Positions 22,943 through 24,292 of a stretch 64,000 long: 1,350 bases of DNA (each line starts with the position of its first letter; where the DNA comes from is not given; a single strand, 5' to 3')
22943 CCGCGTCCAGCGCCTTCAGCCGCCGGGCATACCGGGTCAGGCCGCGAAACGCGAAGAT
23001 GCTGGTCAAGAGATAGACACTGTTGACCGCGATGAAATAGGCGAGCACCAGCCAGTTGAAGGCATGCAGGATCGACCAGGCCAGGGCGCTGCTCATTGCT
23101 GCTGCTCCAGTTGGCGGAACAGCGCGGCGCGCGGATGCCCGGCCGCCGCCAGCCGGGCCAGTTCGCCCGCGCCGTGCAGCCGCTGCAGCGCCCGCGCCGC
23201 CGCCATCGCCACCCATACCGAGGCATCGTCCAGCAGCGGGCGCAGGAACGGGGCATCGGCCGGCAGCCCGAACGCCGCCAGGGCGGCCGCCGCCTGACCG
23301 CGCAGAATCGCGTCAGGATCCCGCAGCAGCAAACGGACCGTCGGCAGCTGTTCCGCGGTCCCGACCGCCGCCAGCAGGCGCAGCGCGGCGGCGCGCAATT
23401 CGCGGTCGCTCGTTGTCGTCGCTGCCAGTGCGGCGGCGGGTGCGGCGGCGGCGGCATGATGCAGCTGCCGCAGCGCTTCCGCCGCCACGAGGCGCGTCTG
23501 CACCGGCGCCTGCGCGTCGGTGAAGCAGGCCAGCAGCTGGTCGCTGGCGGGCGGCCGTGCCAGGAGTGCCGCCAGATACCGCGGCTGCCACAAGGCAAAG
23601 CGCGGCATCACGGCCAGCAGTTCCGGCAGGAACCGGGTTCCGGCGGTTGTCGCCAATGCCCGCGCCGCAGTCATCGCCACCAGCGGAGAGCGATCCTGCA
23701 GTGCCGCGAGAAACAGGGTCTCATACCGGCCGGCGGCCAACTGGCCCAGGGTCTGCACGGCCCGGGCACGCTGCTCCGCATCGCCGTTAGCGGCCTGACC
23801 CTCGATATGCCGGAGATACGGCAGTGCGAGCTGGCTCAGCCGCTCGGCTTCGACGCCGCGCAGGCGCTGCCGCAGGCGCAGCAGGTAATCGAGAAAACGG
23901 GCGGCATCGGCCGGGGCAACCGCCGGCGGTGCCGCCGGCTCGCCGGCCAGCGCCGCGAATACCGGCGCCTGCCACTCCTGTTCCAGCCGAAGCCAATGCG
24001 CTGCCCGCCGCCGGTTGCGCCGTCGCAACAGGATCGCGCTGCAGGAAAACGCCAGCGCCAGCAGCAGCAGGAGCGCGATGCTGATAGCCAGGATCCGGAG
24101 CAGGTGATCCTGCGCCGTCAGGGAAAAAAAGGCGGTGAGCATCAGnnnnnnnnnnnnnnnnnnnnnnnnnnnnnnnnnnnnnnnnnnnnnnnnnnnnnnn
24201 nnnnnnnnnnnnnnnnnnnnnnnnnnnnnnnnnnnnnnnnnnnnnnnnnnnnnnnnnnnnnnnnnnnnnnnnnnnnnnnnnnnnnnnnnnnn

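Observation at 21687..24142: PgaC/IcaA-like processive GT2 synthase translationally coupled to a membrane-anchored HEAT-repeat protein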

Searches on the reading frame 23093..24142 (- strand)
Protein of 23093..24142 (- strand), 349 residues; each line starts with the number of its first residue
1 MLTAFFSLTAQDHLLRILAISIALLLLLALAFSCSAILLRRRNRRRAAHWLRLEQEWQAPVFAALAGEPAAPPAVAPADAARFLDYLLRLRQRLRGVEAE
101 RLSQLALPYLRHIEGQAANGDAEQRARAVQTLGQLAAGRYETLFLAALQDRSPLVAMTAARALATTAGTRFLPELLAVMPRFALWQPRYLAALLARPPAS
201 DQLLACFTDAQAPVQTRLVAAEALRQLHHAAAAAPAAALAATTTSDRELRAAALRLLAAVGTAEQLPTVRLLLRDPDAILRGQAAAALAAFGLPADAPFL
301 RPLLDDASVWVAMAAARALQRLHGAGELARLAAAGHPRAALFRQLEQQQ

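Call 3: search_protein_families(library=pfam, proteins=[window:23093-24142:-], max_evalue=0.01)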
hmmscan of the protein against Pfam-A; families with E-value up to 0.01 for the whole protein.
window:23093-24142:- (349 aa): 2 families
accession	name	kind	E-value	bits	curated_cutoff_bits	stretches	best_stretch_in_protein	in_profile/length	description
PF13646.12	HEAT_2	-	5.9e-25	87.8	27.7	4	240-320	6-88/88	HEAT repeats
PF02985.28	HEAT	-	1.3e-07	31.7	23.5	0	143-164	4-25/31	HEAT repeat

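Call 4: search_protein_families(library=ncbifam, proteins=[window:23093-24142:-], max_evalue=0.01)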
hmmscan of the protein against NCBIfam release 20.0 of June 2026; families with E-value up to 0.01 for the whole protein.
window:23093-24142:- (349 aa): 2 families
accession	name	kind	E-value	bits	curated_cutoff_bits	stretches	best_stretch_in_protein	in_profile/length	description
NF010374.0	PRK13800.1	equivalog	0.00022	19.6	1196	1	215-327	758-871/898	fumarate reductase/succinate dehydrogenase flavoprotein subunit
NF045915.1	PhycobilmeDegNblB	equivalog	0.00068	19.2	300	0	216-315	17-181/214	phycobilisome degradation protein NblB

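Call 7: find_homologous_proteins(query=window:23093-24142:-, max_evalue=0.001)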
Query window:23093-24142:- (349 aa): 10 proteins with E <= 0.001 among 8000 candidates.
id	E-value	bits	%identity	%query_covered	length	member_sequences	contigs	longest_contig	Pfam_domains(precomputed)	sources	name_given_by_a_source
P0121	1.1e-103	365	97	56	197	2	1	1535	PF13646.13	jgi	-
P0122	3.9e-83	298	57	93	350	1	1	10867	PF13646.13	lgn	-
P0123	2.5e-57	213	48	50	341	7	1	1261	PF13646.13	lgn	-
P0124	2.0e-53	200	48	81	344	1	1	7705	PF13646.13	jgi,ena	-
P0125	5.3e-47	179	47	80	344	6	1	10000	PF13646.13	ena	-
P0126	7.3e-47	178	44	81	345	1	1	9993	PF13646.13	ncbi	-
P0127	9.6e-41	158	40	94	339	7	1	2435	PF13646.13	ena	-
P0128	3.0e-35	140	36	97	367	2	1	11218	PF02985.29,PF13646.13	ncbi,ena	-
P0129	1.5e-24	105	35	96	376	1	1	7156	PF02985.29,PF13646.13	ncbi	-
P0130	1.2e-6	46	29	81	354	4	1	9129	PF02985.29,PF13646.13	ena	-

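Call 18: search_solved_structures(query=window:23093-24142:-, max_evalue=1)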
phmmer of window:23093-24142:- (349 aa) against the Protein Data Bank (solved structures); distinct sequences matched with E-value up to 1: 21.
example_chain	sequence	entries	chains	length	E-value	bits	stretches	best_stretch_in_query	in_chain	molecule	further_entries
9sah_A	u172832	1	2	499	4.8e-13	52.5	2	120-328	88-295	E4-NB2 synthetic fusion protein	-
4zv6_A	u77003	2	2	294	1.7e-08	37.6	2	124-321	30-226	AlphaRep-7 | alpha-Rep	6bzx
9rhz_A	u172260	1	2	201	3.2e-08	36.6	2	215-323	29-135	ALPHAREP bE5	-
4xl5_C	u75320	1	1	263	4.3e-08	36.2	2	211-322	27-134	bGFP-A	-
6ft5_A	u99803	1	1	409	1.5e-06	31.2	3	201-327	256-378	alphaRep A3_A3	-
6fsq_A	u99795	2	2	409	3e-06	30.1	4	212-320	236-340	alphaRep A3_bGFPD | A3_bGFPD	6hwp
7p0h_A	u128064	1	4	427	1.6e-05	27.8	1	143-327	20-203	Helicobacter pylori ComF fused to an artificial alphaREP crystallization helper (named B2)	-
6gwc_C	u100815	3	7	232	1.6e-05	27.7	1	143-328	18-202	iE5 ALPHAREP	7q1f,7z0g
8aw4_B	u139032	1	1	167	7.3e-05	25.6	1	201-322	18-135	ALPHAREP bGFPD-YY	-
6gx7_E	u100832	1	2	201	0.00017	24.4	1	216-328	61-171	iiiA5 ALPHAREP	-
6gwd_G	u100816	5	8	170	0.00018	24.3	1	211-329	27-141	iiH5 ALPHAREP | iih5 Alpha Repeating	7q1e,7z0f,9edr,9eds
8aw4_A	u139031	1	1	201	0.00019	24.2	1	206-327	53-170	ALPHAREP bB-E3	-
4xvp_D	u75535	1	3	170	0.00029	23.6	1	215-329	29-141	BGFP-C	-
3ltj_A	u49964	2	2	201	0.0006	22.6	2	199-327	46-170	AlphaRep-4 | bA3-2: binder of A3 protein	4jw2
3ltm_A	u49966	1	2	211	0.0011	21.8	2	203-328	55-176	Alpha-Rep4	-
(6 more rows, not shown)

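Call 29: find_homologous_proteins(query=A3, max_evalue=0.00001)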
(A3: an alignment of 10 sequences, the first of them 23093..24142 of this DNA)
Query A3 (10 sequences) (349 aa, profile of the alignment): 11 proteins with E <= 0.00001 among 8000 candidates.
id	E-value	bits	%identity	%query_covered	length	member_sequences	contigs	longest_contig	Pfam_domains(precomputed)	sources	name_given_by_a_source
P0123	1.6e-129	450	48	50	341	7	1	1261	PF13646.13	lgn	-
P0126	1.7e-126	440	44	81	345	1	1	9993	PF13646.13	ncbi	-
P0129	4.6e-119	416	35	96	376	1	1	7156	PF02985.29,PF13646.13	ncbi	-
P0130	1.2e-97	345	29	81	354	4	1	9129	PF02985.29,PF13646.13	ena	-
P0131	1.4e-82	296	31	70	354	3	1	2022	PF02985.29,PF13646.13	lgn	-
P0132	6.7e-82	294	33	75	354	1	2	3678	PF02985.29,PF13646.13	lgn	-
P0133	2.1e-70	256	31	80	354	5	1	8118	PF02985.29,PF13646.13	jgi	jgi:HEAT repeat protein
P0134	6.5e-64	234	31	75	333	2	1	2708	PF13646.13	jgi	jgi:HEAT repeat protein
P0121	1.8e-62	230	97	56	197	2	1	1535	PF13646.13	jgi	-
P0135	2.8e-11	61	40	14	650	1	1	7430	PF12717.14,PF00160.27,PF00514.30,PF02985.29,PF13513.13,PF13646.13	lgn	-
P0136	2.1e-6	45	31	35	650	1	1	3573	PF00514.30,PF02985.29,PF03130.23,PF13646.13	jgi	-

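Call 41: predict_structure(alignment_id=A4)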
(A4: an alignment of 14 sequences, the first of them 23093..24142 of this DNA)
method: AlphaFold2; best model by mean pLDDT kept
length: 349 residues; sequences in the alignment: 14
mean_pLDDT: 92.1   pTM: 0.81
mean pLDDT of the five models: 92.1, 91.9, 91.7, 91.4, 88.8
residues with pLDDT >= 90: 284; 70-90: 55; 50-70: 10; < 50: 0
segments of 3 or more residues with pLDDT < 50: none
pLDDT, mean of each block of 10 residues (from residue 1): 63 81 95 95 93 93 86 86 93 91 92 90 96 92 96 96 89 95 93 95 97 96 98 97 90 97 96 96 96 92 95 95 89 93 89
secondary structure, 60 per line:
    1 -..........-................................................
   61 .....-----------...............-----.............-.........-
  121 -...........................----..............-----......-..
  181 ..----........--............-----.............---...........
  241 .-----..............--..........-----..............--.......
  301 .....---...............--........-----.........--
elements in order: H2-11 H13-65 H77-91 H97-109 H111-119 H122-148 H153-166 H172-177 H179-182 H187-194 H197-208 H214-226 H230-241 H247-260 H263-272 H278-291 H294-305 H309-323 H326-333 H339-347

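Call 43: search_protein_representatives(alignment_id=A3)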
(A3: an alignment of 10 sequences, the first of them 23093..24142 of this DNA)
Query: 10 sequences, 349 profile positions. Proteins with E-value up to 0.001 (for the whole library): 68378; up to 1e-10: 19852; up to 1e-30: 1605. The best 150 are listed.
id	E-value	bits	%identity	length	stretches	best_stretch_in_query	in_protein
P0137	1.3e-136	471.9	-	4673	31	116-335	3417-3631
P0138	2.9e-122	424.7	-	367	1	3-347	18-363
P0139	1.1e-120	419.5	-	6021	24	123-331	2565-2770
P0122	1.7e-120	418.8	-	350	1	2-347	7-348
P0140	4.9e-110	384.5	-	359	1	7-347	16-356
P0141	1.2e-109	383.2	-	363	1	5-347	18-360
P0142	1.1e-107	376.8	-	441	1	6-347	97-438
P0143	1.1e-106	373.4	-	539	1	5-347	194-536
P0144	2.4e-106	372.4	-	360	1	6-347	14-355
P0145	9.7e-106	370.3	-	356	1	7-347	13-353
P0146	1.0e-105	370.3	-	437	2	5-247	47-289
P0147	1.8e-105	369.4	-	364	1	4-347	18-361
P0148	8.2e-105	367.3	-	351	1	4-347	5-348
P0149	1.5e-104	366.4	-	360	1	8-347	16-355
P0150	1.6e-104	366.4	-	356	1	10-347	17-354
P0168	1.7e-99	349.8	-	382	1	5-347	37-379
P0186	1.1e-96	340.5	-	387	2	3-242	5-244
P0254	2.6e-89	316.3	-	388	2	6-243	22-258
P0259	8.3e-89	314.6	-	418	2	68-347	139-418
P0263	2.4e-88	313.1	-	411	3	6-167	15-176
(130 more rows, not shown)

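Call 57: fold_search(model_id=the predicted structure, library=pdb)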
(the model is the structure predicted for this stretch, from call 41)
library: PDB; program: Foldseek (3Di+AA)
matches with E <= 10: 1322; with E <= 0.001: 71
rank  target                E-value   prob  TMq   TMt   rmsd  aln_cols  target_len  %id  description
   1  6bzx_A                1.1e-06  1.00  0.52  0.62   7.6       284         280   22  Structure of the artificial complex alpha-Rep/Octarellin V.1 crystallized by counter diffusion in a capillary (released 2019-01-09)
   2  7p0h_A                1.6e-06  1.00  0.40  0.35   6.1       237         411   22  Crystal structure of Helicobacter pylori ComF fused to an artificial alphaREP crystallization helper(named B2) (released 2022-04-06)
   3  7q1f_T                6.2e-06  1.00  0.39  0.58   6.6       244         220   22  CPAP:TUBULIN:IE5 ALPHAREP COMPLEX (released 2022-04-20)
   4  7q1f_C                7.7e-06  1.00  0.39  0.58   6.3       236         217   23  CPAP:TUBULIN:IE5 ALPHAREP COMPLEX (released 2022-04-20)
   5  7z0g_C                8.0e-06  1.00  0.39  0.59   6.5       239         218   22  CPAP:TUBULIN:IE5 ALPHAREP COMPLEX P1 SPACE GROUP (released 2022-04-13)
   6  6gwc_C                9.5e-06  1.00  0.39  0.59   6.5       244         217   22  Tubulin:iE5 alphaRep complex (released 2019-01-30)
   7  7z0g_T                1.2e-05  1.00  0.39  0.59   6.5       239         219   22  CPAP:TUBULIN:IE5 ALPHAREP COMPLEX P1 SPACE GROUP (released 2022-04-13)
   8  4zv6_A                1.6e-05  1.00  0.52  0.63   7.8       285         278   22  Crystal structure of the artificial alpharep-7 octarellinV.1 complex (released 2016-05-25)
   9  4xl5_C                2.4e-05  1.00  0.41  0.55   8.2       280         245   22  X-ray structure of bGFP-A / EGFP complex (released 2015-08-19)
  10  6fsq                  3.2e-05  1.00  0.41  0.39  12.9       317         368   20  Structure of A3_bGFPD, an artificial bi-domain protein based on two different alphaRep domains : A3 and a GFP binding do (released 2018-08-08)
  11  4rv1_D                5.1e-05  1.00  0.36  0.31  10.6       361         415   17  Crystal Structure of Engineered Protein. Northeast Structural Genomics Consortium (NESG) Target OR497. (released 2014-12-10)
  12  4rv1_C                6.3e-05  1.00  0.32  0.29  10.7       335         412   16  Crystal Structure of Engineered Protein. Northeast Structural Genomics Consortium (NESG) Target OR497. (released 2014-12-10)
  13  4d4z_A                6.9e-05  1.00  0.33  0.39  14.9       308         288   20  STRUCTURE OF HUMAN DEOXYHYPUSINE HYDROXYLASE in complex with glycerol (released 2015-04-15)
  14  9e8o_U                8.2e-05  1.00  0.39  0.20  10.8       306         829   19  Nub1/Fat10-processing human 26S proteasome bound to Txnl1 with Rpt2 at top of spiral staircase and partially unfolded  (released 2024-12-04)
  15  4rv1_A                8.5e-05  1.00  0.33  0.29  10.9       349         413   17  Crystal Structure of Engineered Protein. Northeast Structural Genomics Consortium (NESG) Target OR497. (released 2014-12-10)
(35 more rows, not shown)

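Call 59: find_encoding_contigs(protein=P0133, flank=6000, max_places=3)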
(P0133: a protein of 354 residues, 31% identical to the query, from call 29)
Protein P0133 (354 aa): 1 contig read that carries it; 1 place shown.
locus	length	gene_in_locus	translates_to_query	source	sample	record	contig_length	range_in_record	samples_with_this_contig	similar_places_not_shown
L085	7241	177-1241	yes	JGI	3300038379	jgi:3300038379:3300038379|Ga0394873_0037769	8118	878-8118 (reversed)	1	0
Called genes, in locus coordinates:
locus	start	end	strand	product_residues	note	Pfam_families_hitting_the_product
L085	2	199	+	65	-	?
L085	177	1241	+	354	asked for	PF02985:HEAT (faint), PF13646:HEAT_2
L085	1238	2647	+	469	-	PF13506:Glyco_transf_21 (faint), PF03142:Chitin_synth_2 (faint), PF13641:Glyco_tranf_2_3 (weak), PF00535:Glycos_transf_2, PF13641:Glyco_tranf_2_3, PF13632:Glyco_trans_2_3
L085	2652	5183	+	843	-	PF03924:CHASE, PF00989:PAS, PF08448:PAS_4, PF13426:PAS_9, PF08447:PAS_3, PF00512:HisKA, PF02518:HATPase_c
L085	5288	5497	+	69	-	-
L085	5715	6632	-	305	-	PF25917:BSH_RND (weak), PF25876:HH_MFP_RND (weak), PF04986:Y2_Tnp (weak)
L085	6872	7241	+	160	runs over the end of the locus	PF00072:Response_reg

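Call 60: find_encoding_contigs(protein=P0130, flank=6000, max_places=3)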
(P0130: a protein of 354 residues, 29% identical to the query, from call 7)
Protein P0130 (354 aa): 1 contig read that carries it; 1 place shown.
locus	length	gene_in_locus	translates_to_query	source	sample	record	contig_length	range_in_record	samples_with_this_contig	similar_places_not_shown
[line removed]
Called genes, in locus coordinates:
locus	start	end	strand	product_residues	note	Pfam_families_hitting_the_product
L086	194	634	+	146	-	PF00072:Response_reg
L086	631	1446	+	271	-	PF19413:YaiO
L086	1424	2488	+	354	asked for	PF13646:HEAT_2 (weak), PF02985:HEAT (faint), PF13646:HEAT_2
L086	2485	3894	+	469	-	PF13506:Glyco_transf_21 (faint), PF03142:Chitin_synth_2 (faint), PF13641:Glyco_tranf_2_3 (weak), PF00535:Glycos_transf_2, PF13641:Glyco_tranf_2_3, PF13632:Glyco_trans_2_3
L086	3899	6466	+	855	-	PF03924:CHASE, PF00989:PAS, PF08448:PAS_4, PF13426:PAS_9, PF08447:PAS_3, PF00512:HisKA, PF02518:HATPase_c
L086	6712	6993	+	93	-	PF05015:HigB-like_toxin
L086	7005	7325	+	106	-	-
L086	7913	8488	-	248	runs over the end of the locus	PF07638:Sigma70_ECF, PF04542:Sigma70_r2, PF08281:Sigma70_r4_2, PF04545:Sigma70_r4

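Call 66: search_protein_families(library=padloc, proteins=[window:23093-24142:-], max_evalue=0.001)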
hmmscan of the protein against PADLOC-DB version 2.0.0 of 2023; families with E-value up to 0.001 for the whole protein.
window:23093-24142:- (349 aa): 1 family
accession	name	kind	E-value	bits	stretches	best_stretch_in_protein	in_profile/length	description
PDLC02919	HEAT-ARM_XIII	-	1.7e-08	30.4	2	104-255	1832-1955/1972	-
